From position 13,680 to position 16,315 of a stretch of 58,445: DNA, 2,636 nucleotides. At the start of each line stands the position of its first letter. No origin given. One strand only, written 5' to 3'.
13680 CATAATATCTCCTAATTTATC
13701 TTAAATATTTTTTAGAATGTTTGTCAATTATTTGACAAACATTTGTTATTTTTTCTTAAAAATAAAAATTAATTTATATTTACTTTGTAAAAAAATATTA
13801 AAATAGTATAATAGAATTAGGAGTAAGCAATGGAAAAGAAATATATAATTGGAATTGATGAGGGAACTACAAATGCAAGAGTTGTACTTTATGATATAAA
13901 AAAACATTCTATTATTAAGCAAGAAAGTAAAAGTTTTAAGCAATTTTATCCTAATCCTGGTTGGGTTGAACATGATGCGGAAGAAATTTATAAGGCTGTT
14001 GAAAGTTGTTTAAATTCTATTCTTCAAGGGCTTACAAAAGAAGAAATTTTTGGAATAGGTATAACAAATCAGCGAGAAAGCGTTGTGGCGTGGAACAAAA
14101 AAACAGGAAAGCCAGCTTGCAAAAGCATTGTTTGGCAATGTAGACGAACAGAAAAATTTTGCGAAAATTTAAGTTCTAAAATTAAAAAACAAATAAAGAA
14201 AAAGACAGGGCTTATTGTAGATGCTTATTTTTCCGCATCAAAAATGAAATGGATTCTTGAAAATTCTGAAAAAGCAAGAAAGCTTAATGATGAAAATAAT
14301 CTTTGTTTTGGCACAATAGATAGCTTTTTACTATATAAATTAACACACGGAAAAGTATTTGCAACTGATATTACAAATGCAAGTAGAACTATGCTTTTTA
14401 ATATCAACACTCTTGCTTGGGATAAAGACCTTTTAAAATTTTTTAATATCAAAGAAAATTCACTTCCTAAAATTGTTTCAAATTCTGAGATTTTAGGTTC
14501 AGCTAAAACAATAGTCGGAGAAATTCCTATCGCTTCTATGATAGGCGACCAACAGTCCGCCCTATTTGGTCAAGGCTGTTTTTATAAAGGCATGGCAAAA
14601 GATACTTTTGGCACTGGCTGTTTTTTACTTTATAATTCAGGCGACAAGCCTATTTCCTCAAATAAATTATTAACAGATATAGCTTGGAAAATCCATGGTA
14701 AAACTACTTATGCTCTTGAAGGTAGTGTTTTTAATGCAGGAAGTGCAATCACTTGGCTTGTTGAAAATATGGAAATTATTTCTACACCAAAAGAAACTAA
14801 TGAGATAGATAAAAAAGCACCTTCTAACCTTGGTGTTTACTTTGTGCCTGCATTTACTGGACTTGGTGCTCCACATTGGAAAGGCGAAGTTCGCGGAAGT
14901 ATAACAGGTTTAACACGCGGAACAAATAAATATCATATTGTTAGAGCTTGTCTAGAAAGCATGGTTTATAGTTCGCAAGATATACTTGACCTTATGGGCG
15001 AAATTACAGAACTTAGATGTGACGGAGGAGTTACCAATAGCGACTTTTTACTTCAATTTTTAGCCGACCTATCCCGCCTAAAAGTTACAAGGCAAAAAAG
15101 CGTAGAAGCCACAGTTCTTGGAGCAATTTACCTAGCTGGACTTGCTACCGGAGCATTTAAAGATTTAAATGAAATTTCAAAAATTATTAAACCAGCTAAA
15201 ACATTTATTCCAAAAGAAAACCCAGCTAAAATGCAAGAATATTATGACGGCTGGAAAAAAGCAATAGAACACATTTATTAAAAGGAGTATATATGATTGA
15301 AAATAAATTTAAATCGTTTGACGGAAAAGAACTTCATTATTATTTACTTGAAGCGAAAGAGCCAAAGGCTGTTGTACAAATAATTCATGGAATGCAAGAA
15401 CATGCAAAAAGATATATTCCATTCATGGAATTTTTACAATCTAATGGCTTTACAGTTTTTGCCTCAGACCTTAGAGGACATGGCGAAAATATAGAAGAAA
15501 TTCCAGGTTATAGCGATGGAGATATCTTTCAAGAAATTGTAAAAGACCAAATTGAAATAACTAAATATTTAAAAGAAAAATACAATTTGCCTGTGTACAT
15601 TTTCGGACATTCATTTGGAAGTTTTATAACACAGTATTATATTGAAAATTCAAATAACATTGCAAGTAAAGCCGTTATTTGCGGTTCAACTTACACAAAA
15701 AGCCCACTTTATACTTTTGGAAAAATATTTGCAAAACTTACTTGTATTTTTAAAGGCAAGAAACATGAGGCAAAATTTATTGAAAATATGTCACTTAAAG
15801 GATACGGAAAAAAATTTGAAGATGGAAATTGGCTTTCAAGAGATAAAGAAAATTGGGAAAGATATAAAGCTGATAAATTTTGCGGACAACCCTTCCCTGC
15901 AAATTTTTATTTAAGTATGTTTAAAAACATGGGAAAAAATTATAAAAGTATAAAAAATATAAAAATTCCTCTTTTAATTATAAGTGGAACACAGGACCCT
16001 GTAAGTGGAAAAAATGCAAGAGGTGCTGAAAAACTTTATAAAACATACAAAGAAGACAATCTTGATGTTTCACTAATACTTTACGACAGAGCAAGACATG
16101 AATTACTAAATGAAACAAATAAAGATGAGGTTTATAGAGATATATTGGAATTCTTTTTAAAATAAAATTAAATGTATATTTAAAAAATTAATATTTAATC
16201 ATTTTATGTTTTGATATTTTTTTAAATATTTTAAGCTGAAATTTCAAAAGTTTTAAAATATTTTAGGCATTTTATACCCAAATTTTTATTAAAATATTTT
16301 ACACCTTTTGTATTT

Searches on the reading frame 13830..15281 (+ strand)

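Call 16: search_protein_families(library=pfam, proteins=[window:13830-15281:+], max_evalue=0.001)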
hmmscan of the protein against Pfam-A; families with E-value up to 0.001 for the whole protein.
window:13830-15281:+ (483 aa): 2 families
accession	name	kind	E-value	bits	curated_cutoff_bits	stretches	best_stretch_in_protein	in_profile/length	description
PF00370.27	FGGY_N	-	3.1e-69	233.7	28.8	1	5-247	1-245/245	FGGY family of carbohydrate kinases, N-terminal domain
PF02782.22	FGGY_C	-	1.9e-31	109.8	27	1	259-439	4-197/198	FGGY family of carbohydrate kinases, C-terminal domain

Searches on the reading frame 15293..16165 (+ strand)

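Call 75: search_protein_families(library=pfam, proteins=[window:15293-16165:+], max_evalue=0.001)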
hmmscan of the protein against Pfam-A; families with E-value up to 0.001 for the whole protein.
window:15293-16165:+ (290 aa): 6 families
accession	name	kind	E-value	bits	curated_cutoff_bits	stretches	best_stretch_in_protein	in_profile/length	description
PF12146.15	Hydrolase_4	-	2.7e-44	151.7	27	1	23-276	2-239/239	Serine aminopeptidase, S33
PF00561.26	Abhydrolase_1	-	6.8e-14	52.6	25.8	1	28-137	3-108/245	alpha/beta hydrolase fold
PF00326.27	Peptidase_S9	-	2.1e-10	40.9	22.6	2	46-119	8-84/213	Prolyl oligopeptidase family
PF12697.13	Abhydrolase_6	-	1.5e-08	36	26.3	1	31-281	4-215/217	Alpha/beta hydrolase family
PF01738.24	DLH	-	1.2e-06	28.7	21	1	215-277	134-194/217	Dienelactone hydrolase family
PF10230.15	LIDHydrolase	-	2.3e-05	24.7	27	1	41-128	18-115/262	Lipid-droplet associated hydrolase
